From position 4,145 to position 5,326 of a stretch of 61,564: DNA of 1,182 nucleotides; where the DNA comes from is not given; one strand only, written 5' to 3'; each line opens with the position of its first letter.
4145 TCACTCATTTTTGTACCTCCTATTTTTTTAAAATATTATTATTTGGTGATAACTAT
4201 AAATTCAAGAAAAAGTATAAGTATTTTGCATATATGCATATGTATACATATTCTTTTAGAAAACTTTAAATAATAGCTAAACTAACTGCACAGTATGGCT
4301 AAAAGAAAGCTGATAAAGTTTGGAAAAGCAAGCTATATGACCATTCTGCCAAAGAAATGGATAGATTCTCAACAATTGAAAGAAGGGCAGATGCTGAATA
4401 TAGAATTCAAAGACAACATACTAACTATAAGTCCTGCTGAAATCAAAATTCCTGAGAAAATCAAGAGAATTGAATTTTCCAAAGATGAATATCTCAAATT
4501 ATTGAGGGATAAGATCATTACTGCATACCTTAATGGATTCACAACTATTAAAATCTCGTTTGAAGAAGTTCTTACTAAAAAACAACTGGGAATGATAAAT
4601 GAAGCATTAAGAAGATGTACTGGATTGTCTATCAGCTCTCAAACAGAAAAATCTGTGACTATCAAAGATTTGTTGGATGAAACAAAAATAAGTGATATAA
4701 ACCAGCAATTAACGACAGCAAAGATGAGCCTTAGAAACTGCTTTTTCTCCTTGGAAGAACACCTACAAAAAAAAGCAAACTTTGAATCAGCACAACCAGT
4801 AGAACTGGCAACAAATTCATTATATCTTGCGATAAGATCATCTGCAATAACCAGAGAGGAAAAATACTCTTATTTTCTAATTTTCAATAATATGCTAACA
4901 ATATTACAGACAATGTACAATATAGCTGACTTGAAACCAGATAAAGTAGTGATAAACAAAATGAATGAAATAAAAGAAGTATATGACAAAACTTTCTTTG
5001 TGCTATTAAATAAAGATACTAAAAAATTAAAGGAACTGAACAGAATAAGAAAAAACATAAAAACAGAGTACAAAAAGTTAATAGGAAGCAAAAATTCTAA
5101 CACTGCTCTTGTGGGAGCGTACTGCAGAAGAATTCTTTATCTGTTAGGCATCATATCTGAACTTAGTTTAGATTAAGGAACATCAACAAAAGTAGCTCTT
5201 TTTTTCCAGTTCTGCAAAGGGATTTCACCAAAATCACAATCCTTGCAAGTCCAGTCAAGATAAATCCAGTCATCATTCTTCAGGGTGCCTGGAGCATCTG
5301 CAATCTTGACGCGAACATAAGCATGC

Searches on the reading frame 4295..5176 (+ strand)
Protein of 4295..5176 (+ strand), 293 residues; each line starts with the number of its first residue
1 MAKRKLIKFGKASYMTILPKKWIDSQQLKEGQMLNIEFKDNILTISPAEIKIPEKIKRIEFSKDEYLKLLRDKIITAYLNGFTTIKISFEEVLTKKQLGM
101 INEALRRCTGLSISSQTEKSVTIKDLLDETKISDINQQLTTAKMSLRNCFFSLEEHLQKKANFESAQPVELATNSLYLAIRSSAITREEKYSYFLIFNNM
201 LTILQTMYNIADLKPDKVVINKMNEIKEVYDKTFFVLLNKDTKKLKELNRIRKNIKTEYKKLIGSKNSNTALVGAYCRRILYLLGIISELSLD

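Call 7: search_protein_families(library=pfam, proteins=[window:4295-5176:+])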
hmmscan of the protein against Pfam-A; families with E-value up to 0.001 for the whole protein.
window:4295-5176:+ (293 aa): 1 family
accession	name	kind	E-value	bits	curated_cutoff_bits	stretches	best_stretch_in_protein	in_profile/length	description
PF04014.23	MazE_antitoxin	-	0.00016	22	24.7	1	10-48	4-43/48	Antidote-toxin recognition MazE, bacterial antitoxin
